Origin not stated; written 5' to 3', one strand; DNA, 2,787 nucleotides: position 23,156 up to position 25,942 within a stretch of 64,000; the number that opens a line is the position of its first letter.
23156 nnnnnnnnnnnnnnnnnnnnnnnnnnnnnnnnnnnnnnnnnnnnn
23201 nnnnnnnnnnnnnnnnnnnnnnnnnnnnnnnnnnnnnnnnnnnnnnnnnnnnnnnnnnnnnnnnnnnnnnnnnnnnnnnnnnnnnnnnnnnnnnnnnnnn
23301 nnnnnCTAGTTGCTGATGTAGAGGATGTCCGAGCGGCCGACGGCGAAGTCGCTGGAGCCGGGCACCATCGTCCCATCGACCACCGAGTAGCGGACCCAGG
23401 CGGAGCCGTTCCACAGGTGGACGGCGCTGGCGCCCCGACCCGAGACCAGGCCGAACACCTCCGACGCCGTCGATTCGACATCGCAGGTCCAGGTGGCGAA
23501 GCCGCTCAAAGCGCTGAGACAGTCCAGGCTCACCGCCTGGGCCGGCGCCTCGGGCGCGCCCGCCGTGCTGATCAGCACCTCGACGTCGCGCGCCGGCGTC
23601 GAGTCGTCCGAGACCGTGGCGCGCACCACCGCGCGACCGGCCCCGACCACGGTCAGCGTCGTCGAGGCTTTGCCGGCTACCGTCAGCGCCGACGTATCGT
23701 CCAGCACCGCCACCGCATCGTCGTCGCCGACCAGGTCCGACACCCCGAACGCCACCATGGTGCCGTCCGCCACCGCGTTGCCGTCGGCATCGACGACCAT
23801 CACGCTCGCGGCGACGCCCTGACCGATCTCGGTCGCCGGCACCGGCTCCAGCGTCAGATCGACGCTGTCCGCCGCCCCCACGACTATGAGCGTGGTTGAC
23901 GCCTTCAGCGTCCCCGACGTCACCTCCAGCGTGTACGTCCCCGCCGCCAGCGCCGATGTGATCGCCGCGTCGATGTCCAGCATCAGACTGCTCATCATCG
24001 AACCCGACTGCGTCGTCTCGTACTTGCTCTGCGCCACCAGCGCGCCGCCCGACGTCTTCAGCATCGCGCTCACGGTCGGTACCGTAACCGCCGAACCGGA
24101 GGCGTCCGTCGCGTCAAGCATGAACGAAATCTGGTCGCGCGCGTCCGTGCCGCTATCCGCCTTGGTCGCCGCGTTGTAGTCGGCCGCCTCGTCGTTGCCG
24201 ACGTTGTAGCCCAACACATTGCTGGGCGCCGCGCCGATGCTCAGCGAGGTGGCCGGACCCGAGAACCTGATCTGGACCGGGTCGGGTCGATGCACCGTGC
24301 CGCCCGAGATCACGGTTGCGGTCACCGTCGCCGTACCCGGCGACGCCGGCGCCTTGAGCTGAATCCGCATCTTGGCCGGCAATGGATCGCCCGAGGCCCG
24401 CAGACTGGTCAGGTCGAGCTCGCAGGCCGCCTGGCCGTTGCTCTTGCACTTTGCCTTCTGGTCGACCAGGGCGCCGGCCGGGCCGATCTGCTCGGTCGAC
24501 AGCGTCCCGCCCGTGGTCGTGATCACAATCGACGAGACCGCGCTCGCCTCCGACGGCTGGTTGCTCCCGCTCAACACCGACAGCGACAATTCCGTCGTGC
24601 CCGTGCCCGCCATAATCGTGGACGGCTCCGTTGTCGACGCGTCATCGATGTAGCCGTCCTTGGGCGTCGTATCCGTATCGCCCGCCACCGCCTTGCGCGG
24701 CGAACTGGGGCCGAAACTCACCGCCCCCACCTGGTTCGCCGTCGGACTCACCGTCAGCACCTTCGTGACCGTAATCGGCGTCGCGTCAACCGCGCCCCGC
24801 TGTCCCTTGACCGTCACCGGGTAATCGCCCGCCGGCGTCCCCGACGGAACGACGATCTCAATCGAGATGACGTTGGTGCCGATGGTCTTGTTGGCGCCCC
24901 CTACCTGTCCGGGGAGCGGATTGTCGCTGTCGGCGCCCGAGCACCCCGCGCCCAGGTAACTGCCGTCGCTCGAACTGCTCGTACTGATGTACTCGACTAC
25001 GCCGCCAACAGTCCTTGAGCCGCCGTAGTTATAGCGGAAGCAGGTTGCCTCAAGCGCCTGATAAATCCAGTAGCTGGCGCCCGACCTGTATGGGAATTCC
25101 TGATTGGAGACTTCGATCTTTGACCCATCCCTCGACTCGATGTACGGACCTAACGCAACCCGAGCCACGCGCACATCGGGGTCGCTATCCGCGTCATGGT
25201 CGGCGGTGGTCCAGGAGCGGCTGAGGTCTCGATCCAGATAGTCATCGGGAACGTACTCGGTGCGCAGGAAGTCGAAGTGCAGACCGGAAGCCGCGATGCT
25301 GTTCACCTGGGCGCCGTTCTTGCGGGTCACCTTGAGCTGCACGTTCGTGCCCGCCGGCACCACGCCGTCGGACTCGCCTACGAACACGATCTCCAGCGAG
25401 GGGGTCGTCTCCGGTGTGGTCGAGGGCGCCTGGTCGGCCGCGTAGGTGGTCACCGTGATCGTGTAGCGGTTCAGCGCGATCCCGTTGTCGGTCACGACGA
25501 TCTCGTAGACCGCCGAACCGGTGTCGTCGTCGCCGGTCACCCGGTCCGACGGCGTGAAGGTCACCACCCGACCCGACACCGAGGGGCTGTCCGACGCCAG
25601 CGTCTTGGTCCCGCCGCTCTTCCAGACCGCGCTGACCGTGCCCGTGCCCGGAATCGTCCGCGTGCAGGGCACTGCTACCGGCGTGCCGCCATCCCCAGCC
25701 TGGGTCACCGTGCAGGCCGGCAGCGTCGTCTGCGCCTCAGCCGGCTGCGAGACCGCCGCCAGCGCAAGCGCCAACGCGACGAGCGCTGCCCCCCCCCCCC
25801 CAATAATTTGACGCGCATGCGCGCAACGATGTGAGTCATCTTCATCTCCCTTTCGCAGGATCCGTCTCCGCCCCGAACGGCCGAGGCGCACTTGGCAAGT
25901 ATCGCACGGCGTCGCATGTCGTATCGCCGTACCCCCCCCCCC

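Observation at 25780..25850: Paralogue C: G13 tract, also phase OFF; three paralogues with three different tract lengths (10, 12, 13)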

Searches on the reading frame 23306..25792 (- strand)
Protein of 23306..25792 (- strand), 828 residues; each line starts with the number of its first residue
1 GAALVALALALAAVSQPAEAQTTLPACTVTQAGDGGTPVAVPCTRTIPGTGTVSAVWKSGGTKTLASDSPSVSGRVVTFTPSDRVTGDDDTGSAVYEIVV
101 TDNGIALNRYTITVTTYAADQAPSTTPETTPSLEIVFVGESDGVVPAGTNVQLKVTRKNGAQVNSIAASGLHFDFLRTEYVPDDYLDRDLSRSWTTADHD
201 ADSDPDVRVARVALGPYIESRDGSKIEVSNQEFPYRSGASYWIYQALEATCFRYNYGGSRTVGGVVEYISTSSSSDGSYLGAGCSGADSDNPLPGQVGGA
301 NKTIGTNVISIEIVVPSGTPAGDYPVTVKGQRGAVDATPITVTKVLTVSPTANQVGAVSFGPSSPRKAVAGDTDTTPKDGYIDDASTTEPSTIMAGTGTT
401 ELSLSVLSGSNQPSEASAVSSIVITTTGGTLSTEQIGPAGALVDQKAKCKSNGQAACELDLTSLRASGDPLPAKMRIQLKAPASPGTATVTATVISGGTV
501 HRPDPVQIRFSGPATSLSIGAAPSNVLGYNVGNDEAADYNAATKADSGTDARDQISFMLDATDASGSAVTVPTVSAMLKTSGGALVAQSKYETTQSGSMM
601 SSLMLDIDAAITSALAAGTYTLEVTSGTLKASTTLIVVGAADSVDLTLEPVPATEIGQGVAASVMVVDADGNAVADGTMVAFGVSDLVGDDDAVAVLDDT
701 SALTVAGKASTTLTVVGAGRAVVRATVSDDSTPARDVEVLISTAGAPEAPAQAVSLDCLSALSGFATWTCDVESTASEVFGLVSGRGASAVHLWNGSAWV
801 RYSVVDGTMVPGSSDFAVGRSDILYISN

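Call 11: find_homologous_proteins(query=window:23306-25792:-)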
Query window:23306-25792:- (828 aa): 18 proteins with E <= 0.001 among 8000 candidates.
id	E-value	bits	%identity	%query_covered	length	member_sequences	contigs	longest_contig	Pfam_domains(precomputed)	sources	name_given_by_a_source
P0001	0.0e+0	1741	100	99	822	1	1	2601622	-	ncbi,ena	-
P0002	0.0e+0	1446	85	98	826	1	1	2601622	-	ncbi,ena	-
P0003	0.0e+0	1231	75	100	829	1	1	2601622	-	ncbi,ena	-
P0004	0.0e+0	1214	74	98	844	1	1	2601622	-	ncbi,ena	-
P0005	0.0e+0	1208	74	99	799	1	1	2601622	-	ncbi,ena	-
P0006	0.0e+0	1186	75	99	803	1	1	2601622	-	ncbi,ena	-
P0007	0.0e+0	1128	72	99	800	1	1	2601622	-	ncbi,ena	-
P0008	0.0e+0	1112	71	98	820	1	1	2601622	-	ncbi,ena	-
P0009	0.0e+0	1098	69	98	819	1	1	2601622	-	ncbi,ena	-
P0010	0.0e+0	1095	69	100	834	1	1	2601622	-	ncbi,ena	-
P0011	0.0e+0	1080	70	99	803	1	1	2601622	-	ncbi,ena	-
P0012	0.0e+0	1080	68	99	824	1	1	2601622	-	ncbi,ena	-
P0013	0.0e+0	1017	65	100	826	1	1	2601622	-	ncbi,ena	-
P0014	4.4e-266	903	60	98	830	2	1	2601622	-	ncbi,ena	-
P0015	1.7e-242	825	59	95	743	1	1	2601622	-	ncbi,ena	-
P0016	7.8e-171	588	49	84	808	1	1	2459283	PF07495.20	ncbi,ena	-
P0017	6.3e-26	109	30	45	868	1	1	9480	-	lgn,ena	-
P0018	1.3e-22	98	31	27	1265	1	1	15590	-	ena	-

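Call 13: find_encoding_contigs(protein=P0001, flank=3000, max_places=3)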
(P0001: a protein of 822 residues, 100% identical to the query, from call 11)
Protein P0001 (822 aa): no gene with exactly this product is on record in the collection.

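Call 14: search_protein_families(library=pfam, proteins=[window:23306-25792:-, P0016], max_evalue=1)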
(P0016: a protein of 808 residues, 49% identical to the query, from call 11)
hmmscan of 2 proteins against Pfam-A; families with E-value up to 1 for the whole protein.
window:23306-25792:- (828 aa): 3 families
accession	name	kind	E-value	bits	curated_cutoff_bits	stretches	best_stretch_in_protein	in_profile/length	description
PF01835.25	MG2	-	0.0027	18.5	32.8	0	553-630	15-89/96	MG2 domain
PF21226.3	MalQ_N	-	0.016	16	24.1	1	592-638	44-90/91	MalQ N-terminal beta sandwich domain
PF10633.15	NPCBM_assoc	-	0.019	15.6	24.4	1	310-329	55-74/78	NPCBM-associated, NEW3 domain of alpha-galactosidase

P0016 (808 aa): 4 families
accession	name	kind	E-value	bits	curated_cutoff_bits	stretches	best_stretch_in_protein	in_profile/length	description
PF07495.19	Y_Y_Y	-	1.8e-07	31.4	26.6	1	87-126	20-57/65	Y_Y_Y domain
PF22358.2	MfA4_C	-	0.097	12.9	27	0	65-100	37-70/137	Minor fimbrium tip subunit MfA4, C-terminal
PF13860.13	FlgD_ig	-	0.28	11.6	27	1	547-603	21-75/79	FlgD Ig-like domain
PF16656.11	Pur_ac_phosph_N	-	0.32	12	30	1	48-118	11-83/93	Purple acid Phosphatase, N-terminal domain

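Call 16: find_related_loci(query=A1, collection=genome_contigs, flank=1500)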
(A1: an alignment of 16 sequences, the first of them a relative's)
Query A1 (829 aa) in genome_contigs; peptide patterns used: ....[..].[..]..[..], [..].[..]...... (x = any residue, [..] = any of these).
32 stretches matched a pattern; 6 encode a relative of the query (tblastn E <= 1e-3); 6 distinct loci.
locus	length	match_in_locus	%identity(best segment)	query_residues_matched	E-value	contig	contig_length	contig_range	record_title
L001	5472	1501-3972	46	41-829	0e+0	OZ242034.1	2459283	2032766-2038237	MAG: Dehalococcoidia bacterium isolate 72ec99ff-6f13-4058-b9f9-659670a83d8f genome assembly, chromosome: 1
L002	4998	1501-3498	51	164-829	3e-176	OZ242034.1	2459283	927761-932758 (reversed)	MAG: Dehalococcoidia bacterium isolate 72ec99ff-6f13-4058-b9f9-659670a83d8f genome assembly, chromosome: 1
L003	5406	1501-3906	43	60-829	5e-162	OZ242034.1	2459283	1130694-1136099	MAG: Dehalococcoidia bacterium isolate 72ec99ff-6f13-4058-b9f9-659670a83d8f genome assembly, chromosome: 1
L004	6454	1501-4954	46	125-829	2e-115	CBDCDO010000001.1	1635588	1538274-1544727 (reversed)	MAG: Dehalococcoidia bacterium isolate 8a6c8105-bb6e-4bad-94d5-fb500f7a6651 genome assembly, contig: contig_1, whole gen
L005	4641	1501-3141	46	310-829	2e-115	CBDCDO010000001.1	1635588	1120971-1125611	MAG: Dehalococcoidia bacterium isolate 8a6c8105-bb6e-4bad-94d5-fb500f7a6651 genome assembly, contig: contig_1, whole gen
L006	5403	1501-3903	46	42-829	9e-177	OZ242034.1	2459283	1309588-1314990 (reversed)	MAG: Dehalococcoidia bacterium isolate 72ec99ff-6f13-4058-b9f9-659670a83d8f genome assembly, chromosome: 1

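Call 19: find_encoding_contigs(protein=P0003, flank=1500, max_places=3)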
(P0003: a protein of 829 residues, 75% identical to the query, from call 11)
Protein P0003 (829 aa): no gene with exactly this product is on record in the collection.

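Call 23: find_related_loci(query=A1, collection=metagenome_contigs, flank=1500)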
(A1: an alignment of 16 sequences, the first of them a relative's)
Query A1 (829 aa) in metagenome_contigs; peptide patterns used: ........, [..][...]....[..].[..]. (x = any residue, [..] = any of these).
463 stretches matched a pattern; 9 encode a relative of the query (tblastn E <= 1e-3); 9 distinct loci.
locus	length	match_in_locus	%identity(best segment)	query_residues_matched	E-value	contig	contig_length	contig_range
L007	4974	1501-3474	48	119-829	1e-134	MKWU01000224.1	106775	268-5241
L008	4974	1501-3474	48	119-829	1e-134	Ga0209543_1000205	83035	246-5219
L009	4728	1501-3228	36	158-829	3e-63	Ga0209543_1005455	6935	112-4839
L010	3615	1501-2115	42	607-727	9e-8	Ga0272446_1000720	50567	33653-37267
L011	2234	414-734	39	618-727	7e-7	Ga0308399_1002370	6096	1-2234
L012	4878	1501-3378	42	609-682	1e-6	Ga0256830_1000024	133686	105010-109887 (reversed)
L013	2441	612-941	39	610-727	2e-6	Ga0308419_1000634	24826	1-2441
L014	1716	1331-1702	37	618-748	1e-6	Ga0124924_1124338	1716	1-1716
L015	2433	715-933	45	659-734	4e-6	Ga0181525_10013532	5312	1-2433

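Call 44: list_cluster_members(proteins=[P0001, P0003, P0016, P0017, P0018])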
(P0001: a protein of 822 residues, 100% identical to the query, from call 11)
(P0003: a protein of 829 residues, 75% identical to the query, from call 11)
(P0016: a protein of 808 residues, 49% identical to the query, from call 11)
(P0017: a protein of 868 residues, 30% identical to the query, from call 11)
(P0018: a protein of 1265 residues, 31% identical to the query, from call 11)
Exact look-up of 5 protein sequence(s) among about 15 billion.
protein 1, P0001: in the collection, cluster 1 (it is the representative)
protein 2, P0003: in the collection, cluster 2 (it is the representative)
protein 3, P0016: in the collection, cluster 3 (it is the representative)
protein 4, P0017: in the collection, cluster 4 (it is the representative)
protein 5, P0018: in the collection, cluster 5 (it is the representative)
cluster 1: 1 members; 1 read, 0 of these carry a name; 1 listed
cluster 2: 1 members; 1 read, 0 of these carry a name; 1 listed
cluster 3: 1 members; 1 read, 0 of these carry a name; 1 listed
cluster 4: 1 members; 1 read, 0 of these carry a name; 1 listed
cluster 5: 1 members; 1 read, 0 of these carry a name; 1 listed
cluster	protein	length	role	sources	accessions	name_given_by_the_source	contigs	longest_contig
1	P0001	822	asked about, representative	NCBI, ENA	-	-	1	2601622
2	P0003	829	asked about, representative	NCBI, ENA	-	-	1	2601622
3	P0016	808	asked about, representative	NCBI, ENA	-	-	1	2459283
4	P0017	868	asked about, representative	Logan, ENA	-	-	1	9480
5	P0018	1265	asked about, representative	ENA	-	-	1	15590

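Call 48: predict_structure(alignment_id=A2)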
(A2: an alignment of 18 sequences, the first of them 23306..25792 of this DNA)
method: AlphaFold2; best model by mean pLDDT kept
length: 828 residues; sequences in the alignment: 18
mean_pLDDT: 66.4   pTM: 0.38
mean pLDDT of the five models: 66.4, 66.1, 65.6, 65.4, 65.0
residues with pLDDT >= 90: 21; 70-90: 410; 50-70: 221; < 50: 176
segments of 3 or more residues with pLDDT < 50: 1-21, 34-38, 102-105, 124-128, 186-199, 258-281, 364-390, 436-442, 522-552, 592-613, 730-732, 747-752
pLDDT, mean of each block of 10 residues (from residue 1): 34 29 65 52 68 76 71 78 58 79 56 76 52 82 71 85 87 84 52 41 65 83 62 55 80 62 39 35 58 63 72 81 85 83 81 66 44 35 35 66 76 76 90 59 67 87 80 80 80 81 78 71 42 32 37 56 65 70 68 38 44 57 77 71 80 77 81 68 66 68 75 77 70 62 56 68 85 77 79 79 70 73 85
secondary structure, 60 per line:
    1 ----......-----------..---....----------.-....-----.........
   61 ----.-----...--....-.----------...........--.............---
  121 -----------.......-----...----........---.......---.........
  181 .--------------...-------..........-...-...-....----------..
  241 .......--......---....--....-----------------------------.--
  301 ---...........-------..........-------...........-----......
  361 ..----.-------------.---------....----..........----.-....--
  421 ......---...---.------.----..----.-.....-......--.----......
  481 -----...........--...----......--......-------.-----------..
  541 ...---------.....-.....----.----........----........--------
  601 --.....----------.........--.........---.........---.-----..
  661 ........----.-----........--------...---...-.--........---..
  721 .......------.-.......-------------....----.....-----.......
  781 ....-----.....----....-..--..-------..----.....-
elements in order (helices of 4 or more, strands of 3 or more residues): H5-10 E27-30 E43-46 E52-60 E71-73 E76-79 E92-102 E105-117 E132-138 E144-146 E151-158 E162-168 E172-181 E206-215 E217-219 E225-228 E239-242 H243-247 E250-255 E259-262 E265-268 E304-314 E322-331 E339-349 E355-362 E391-394 E399-408 E421-426 E430-432 E456-460 H462-467 E475-480 E486-496 E499-501 E506-511 E514-519 H539-543 E553-557 E559-563 E573-580 E585-592 E603-607 E618-626 E629-637 E641-649 E659-668 E679-686 E695-697 E701-703 E708-715 E719-727 E736-742 E764-768 H776-784 E790-794 E799-802 E823-827

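Call 50: fold_search(model_id=the predicted structure, library=pdb)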
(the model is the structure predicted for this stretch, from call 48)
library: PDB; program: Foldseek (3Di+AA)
matches with E <= 10: 1873; with E <= 0.001: 362
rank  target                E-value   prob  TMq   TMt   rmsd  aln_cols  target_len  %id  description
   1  8k53_A                6.9e-12  1.00  0.11  0.12  31.3       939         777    9  Structure of the Dimeric Human CNTN2 Ig 1-6-FNIII 1-2 Domain in an Asymmetric State (released 2023-12-06)
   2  9u60_E                1.5e-11  1.00  0.12  0.08  37.2       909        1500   10  C3 convertases zymogen C4b2 in loading state (released 2026-01-14)
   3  9ba4_A                3.1e-11  1.00  0.21  0.19  30.7       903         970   10  Full-length cross-linked Contactin 2 (CNTN2) (released 2024-07-17)
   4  7ad7_B                3.2e-11  1.00  0.16  0.20  32.8       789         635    9  Crystal structure of human complement C5 in complex with the K8 bovine knob domain peptide. (released 2021-03-10)
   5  8beg_B                3.2e-11  1.00  0.16  0.19  24.1       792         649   10  Structure of Ig-like domains from PrgB (released 2022-11-30)
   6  9u5z_E                3.4e-11  1.00  0.14  0.10  36.8       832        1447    9  C3 convertases zymogen C4b2 in activation state (released 2026-01-14)
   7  4e0s_A                4.5e-11  1.00  0.13  0.08  37.7       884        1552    7  Crystal Structure of C5b-6 (released 2012-04-18)
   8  5a42                  6.8e-11  1.00  0.12  0.08  39.5       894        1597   10  Cryo-EM single particle 3D reconstruction of the native conformation of E. coli alpha-2-macroglobulin (ECAM) (released 2015-07-29)
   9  8v2b_B                7.5e-11  1.00  0.15  0.21  34.7       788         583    9  Cryo-EM structure of mouse type II OSM receptor complex: model for full extracellular assembly (released 2024-11-20)
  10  9u61_E                7.8e-11  1.00  0.13  0.08  37.7       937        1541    9  CP/MBL pathways C3 convertase C4b2a and C3 complex (released 2026-01-14)
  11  7r5k_10               7.8e-11  1.00  0.11  0.06  39.7      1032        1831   13  Human nuclear pore complex (constricted) (released 2022-06-22)
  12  8beg_A                8.2e-11  1.00  0.18  0.21  24.8       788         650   10  Structure of Ig-like domains from PrgB (released 2022-11-30)
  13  8uh2_A                9.9e-11  1.00  0.15  0.18  35.0       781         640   10  Complex of C3b with the inhibitor albicin (released 2024-05-08)
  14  8ayh_C                1.1e-10  1.00  0.19  0.23  43.1       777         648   11  Structure of Complement C5 in Complex with small molecule inhibitor and CVF (released 2022-12-21)
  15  3b43                  1.3e-10  1.00  0.15  0.19  34.4       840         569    9  I-band fragment I65-I70 from titin (released 2008-01-22)
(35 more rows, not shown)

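Call 51: search_protein_representatives(alignment_id=A1)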
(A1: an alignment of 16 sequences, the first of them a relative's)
Query: 16 sequences, 820 profile positions. Proteins with E-value up to 0.001 (for the whole library): 366; up to 1e-10: 324; up to 1e-30: 201. The best 150 are listed.
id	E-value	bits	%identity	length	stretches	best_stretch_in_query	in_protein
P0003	0.0e+00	1453.6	-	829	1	1-820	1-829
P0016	0.0e+00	1176.9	-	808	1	1-820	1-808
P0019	1.2e-264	897.1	-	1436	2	36-820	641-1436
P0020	3.4e-252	855.9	-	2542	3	324-820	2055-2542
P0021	1.2e-234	797.8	-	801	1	15-820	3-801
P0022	1.3e-200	685.3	-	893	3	295-820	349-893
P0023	8.3e-197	672.7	-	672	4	132-538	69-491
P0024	1.1e-183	629.3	-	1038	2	290-820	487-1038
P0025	4.7e-171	587.5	-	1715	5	299-820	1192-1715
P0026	6.2e-168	577.2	-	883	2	290-820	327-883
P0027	9.6e-159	546.8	-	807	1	8-819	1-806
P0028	1.2e-147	510.1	-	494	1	392-804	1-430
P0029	1.2e-112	394.4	-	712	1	334-819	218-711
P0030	3.4e-109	382.9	-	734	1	336-820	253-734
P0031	1.4e-104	367.6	-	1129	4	293-743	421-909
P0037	5.7e-81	289.6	-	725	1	309-820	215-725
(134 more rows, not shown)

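Call 58: search_protein_families(library=ncbifam, proteins=[window:23306-25792:-, P0037], max_evalue=0.01)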
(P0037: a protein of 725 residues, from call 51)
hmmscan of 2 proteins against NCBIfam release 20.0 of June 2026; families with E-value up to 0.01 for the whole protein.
window:23306-25792:- (828 aa): 0 families

P0037 (725 aa): 1 family
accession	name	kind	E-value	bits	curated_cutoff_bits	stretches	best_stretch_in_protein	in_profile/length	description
NF005176.1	PRK06655.1-1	equivalog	0.00043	20.3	230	1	440-536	76-169/197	flagellar hook assembly protein FlgD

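Call 60: find_encoding_contigs(protein=P0022, flank=1500, max_places=4)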
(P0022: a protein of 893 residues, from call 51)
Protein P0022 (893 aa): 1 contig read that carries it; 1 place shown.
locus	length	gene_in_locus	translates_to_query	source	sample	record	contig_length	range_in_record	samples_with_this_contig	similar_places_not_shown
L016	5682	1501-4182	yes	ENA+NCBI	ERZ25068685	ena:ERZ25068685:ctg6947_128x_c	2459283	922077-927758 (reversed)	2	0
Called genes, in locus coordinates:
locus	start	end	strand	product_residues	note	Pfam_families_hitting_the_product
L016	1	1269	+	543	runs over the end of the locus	PF01019:G_glu_transpept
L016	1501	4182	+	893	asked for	PF00041:fn3 (faint), PF07495:Y_Y_Y (faint), PF02369:Big_1 (weak)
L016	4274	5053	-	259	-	PF13489:Methyltransf_23 (weak), PF08241:Methyltransf_11, PF13649:Methyltransf_25 (weak)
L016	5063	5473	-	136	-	PF09969:DUF2203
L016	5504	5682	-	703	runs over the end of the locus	PF00654:Voltage_CLC, PF00571:CBS, PF02080:TrkA_C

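Call 61: find_encoding_contigs(protein=P0025, flank=1500, max_places=4)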
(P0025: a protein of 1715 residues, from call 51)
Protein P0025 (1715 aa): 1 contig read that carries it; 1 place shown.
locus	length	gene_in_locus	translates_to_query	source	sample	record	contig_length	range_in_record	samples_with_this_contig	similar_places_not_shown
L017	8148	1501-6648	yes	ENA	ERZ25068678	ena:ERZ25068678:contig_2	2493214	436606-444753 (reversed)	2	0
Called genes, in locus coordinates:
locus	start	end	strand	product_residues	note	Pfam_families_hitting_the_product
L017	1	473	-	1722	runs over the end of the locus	PF07495:Y_Y_Y (faint), PF22352:K319L-like_PKD (faint), PF22433:MtxA_IG-like (faint), PF24421:Ig_J (faint), PF25059:FN3_DSCAM-DSCAML_C (faint), PF00041:fn3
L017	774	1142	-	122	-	PF01019:G_glu_transpept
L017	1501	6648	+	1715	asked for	PF16656:Pur_ac_phosph_N (faint), PF22352:K319L-like_PKD (faint), PF25059:FN3_DSCAM-DSCAML_C (faint), PF24421:Ig_J (faint), PF00041:fn3 (weak), PF07495:Y_Y_Y (faint), PF22433:MtxA_IG-like (faint), PF00041:fn3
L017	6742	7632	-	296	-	PF01734:Patatin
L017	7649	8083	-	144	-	PF13669:Glyoxalase_4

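Call 63: find_encoding_contigs(protein=P0023, flank=2000, max_places=4)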
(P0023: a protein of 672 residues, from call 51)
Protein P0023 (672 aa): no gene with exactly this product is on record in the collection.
